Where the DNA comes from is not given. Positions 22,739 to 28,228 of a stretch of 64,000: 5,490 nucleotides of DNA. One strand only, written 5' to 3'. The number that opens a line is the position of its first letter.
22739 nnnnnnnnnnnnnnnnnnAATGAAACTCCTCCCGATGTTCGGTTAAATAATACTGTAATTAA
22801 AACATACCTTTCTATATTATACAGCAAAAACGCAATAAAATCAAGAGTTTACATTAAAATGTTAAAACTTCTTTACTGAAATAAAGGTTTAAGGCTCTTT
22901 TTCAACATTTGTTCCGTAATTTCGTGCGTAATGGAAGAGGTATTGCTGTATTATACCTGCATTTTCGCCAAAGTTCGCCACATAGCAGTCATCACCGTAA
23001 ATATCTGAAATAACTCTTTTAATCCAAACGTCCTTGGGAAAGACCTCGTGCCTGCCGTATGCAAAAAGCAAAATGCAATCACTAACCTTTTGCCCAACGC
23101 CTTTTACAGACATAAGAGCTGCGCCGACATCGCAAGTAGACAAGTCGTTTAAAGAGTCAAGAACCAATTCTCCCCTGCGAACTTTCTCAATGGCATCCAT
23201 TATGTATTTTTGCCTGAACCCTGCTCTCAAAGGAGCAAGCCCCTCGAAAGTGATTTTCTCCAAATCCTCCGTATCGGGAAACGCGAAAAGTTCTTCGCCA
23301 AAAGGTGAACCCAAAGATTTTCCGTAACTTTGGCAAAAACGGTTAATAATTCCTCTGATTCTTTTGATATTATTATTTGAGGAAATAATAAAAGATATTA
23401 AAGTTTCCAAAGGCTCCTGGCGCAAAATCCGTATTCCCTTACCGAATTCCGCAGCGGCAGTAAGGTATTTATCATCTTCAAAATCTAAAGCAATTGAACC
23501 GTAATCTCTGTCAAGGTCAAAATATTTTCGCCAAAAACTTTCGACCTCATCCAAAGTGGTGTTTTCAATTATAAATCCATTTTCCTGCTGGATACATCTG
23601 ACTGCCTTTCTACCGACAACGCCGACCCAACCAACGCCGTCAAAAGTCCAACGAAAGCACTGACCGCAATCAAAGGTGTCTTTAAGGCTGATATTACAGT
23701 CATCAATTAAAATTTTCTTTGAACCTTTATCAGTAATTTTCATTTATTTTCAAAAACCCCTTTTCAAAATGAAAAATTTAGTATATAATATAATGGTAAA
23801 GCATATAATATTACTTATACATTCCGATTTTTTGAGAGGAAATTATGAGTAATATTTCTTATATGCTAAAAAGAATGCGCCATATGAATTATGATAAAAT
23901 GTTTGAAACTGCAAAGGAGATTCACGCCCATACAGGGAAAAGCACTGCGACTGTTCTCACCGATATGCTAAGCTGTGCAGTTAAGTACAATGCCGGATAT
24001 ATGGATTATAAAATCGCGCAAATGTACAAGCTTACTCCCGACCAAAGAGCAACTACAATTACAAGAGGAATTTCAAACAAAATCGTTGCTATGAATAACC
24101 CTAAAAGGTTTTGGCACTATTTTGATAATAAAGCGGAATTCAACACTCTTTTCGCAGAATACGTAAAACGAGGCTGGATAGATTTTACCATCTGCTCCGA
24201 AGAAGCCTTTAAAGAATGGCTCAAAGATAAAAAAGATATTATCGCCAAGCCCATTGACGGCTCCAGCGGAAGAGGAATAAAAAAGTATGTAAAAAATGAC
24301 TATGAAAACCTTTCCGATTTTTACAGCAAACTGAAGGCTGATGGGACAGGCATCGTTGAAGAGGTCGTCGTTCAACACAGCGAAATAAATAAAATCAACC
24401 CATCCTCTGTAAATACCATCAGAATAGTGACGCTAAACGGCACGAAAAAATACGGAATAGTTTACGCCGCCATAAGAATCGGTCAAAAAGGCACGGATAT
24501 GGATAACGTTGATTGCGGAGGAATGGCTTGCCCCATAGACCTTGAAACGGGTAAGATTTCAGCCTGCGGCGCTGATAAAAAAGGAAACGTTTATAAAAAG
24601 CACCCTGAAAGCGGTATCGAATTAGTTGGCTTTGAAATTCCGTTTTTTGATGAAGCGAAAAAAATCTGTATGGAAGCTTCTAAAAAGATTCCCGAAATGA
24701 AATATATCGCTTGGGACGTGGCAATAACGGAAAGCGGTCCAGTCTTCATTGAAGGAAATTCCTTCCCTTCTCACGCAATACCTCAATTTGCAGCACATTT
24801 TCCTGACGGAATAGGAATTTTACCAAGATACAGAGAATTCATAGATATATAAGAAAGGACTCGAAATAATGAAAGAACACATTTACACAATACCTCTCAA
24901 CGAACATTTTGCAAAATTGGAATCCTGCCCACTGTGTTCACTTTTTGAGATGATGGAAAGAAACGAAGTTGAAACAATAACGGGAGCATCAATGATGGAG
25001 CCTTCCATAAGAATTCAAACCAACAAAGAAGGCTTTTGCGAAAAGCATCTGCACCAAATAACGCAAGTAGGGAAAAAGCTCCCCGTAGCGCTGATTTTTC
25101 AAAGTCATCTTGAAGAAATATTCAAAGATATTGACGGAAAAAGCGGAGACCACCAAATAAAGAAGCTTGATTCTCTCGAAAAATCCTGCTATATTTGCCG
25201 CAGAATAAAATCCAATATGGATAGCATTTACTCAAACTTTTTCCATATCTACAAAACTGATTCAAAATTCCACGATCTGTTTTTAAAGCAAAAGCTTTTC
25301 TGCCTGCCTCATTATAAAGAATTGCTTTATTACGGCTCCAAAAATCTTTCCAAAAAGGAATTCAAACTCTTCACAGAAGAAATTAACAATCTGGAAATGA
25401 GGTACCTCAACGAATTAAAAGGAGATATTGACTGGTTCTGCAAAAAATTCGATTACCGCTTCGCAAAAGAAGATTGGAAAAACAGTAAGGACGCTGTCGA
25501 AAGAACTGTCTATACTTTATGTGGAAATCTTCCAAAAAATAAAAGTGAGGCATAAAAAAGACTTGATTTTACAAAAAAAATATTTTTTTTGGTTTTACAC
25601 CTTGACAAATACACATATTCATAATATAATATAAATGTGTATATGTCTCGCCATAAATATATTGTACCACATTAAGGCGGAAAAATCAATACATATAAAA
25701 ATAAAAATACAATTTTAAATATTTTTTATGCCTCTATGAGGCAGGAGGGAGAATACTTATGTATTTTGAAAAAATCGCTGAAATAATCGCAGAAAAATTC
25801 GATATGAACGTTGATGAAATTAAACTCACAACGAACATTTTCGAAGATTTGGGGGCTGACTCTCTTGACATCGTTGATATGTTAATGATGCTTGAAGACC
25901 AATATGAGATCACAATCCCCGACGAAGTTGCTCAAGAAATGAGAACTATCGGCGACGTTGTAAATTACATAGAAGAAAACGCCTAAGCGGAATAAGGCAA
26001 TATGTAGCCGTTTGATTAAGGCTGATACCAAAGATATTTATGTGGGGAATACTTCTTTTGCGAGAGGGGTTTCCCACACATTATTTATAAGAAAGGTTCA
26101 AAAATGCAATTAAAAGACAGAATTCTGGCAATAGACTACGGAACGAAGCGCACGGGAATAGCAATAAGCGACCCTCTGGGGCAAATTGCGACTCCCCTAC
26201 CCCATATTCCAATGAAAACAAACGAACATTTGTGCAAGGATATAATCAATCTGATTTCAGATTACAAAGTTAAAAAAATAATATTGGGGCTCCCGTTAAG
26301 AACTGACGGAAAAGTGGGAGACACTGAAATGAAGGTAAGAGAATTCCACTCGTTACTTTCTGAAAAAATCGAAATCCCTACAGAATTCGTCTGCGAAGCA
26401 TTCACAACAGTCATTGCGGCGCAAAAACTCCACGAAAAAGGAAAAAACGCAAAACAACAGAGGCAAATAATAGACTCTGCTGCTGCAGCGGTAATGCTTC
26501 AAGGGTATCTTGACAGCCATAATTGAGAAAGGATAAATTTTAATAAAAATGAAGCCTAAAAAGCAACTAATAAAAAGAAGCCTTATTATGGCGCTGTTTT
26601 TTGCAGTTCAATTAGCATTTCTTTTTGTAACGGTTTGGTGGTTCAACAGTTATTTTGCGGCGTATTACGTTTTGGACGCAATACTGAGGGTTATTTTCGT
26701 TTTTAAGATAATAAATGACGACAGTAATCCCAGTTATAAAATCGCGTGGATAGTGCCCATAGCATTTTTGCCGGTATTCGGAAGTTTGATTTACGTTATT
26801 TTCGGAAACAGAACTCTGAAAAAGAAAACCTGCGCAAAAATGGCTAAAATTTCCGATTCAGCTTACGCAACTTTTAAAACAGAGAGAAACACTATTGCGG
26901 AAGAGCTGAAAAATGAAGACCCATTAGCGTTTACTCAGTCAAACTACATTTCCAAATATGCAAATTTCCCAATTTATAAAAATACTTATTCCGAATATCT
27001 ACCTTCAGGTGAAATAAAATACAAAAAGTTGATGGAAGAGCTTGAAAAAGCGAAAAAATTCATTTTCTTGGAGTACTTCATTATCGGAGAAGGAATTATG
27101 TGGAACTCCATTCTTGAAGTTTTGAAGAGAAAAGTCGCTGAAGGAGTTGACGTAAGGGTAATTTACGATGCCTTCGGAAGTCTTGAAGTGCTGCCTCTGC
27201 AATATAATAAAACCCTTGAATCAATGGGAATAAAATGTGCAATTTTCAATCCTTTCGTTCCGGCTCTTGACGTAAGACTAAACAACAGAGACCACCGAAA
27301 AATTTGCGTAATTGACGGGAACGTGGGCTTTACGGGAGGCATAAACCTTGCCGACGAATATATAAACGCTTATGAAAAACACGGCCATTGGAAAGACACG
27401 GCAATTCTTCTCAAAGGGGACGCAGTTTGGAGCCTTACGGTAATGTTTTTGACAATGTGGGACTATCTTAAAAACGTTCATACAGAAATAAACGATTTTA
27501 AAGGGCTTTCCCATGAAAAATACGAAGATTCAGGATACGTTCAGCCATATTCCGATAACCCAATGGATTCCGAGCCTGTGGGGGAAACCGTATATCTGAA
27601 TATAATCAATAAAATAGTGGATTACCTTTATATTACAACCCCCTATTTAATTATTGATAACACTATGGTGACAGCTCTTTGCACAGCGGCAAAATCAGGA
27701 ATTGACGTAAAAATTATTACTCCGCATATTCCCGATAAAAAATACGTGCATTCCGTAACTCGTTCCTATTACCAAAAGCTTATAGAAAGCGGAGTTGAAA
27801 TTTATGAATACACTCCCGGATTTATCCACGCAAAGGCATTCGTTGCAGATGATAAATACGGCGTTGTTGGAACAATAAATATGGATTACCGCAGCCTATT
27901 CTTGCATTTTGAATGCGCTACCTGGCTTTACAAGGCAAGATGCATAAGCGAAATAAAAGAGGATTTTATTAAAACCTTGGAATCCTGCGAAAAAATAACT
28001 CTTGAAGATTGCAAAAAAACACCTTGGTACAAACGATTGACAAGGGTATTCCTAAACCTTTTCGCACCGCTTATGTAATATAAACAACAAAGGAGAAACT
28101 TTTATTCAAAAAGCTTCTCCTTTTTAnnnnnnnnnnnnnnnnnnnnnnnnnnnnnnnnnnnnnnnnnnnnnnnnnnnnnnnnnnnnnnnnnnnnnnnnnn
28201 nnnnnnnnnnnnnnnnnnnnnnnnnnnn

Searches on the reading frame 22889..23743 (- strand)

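Call 68: search_protein_families(library=pfam, proteins=[window:22889-23743:-], max_evalue=0.001)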
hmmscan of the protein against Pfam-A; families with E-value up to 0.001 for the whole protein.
window:22889-23743:- (284 aa): 2 families
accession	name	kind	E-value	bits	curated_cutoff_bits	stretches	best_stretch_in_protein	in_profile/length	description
PF07934.18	OGG_N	-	2.3e-24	86.3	23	1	11-115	2-115/115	8-oxoguanine DNA glycosylase, N-terminal domain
PF00730.31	HhH-GPD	-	1.5e-08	35.4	26.2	1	116-250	1-88/108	HhH-GPD superfamily base excision DNA repair protein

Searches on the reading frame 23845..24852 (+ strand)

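Call 68: search_protein_families(library=pfam, proteins=[window:23845-24852:+], max_evalue=0.001)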
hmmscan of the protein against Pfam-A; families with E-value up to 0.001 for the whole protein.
window:23845-24852:+ (335 aa): 3 families
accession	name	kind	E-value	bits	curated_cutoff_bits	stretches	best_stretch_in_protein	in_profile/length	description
PF14397.11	ATPgrasp_ST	-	2.8e-52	178.1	31.4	1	81-328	7-272/278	Sugar-transfer associated ATP-grasp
PF14398.11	ATPgrasp_YheCD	-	4.6e-08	33.1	26.8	1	118-311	37-230/255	YheC/D like ATP-grasp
PF02955.21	GSH-S_ATP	-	2.4e-06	27.6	23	1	118-263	20-149/175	Prokaryotic glutathione synthetase, ATP-grasp domain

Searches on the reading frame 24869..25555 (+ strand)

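Call 68: search_protein_families(library=pfam, proteins=[window:24869-25555:+], max_evalue=0.001)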
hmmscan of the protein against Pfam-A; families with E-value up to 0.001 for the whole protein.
window:24869-25555:+ (228 aa): 1 family
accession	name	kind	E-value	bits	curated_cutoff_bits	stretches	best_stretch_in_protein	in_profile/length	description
PF19538.4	DUF6062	-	8.2e-73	245.2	27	1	1-223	1-242/243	Family of unknown function (DUF6062)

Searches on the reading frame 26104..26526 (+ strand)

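Call 68: search_protein_families(library=pfam, proteins=[window:26104-26526:+], max_evalue=0.001)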
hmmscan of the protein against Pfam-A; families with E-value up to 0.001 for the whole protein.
window:26104-26526:+ (140 aa): 1 family
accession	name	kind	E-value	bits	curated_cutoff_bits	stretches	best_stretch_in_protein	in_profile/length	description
PF03652.20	RuvX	-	1e-39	136.4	29.2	1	6-138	2-134/134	Holliday junction resolvase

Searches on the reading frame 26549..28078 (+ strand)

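Call 68: search_protein_families(library=pfam, proteins=[window:26549-28078:+], max_evalue=0.001)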
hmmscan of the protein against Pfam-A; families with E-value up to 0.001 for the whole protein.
window:26549-28078:+ (509 aa): 3 families
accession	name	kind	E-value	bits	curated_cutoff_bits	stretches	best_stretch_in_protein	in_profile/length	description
PF13091.12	PLDc_2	-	9.6e-36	123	27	2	350-474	2-129/132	PLD-like domain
PF13396.11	PLDc_N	-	4.7e-13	49.3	23.3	1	45-86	1-41/42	Phospholipase_D-nuclease N-terminal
PF00614.28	PLDc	-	8.5e-13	48.1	21.9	2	423-449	2-28/28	Phospholipase D Active site motif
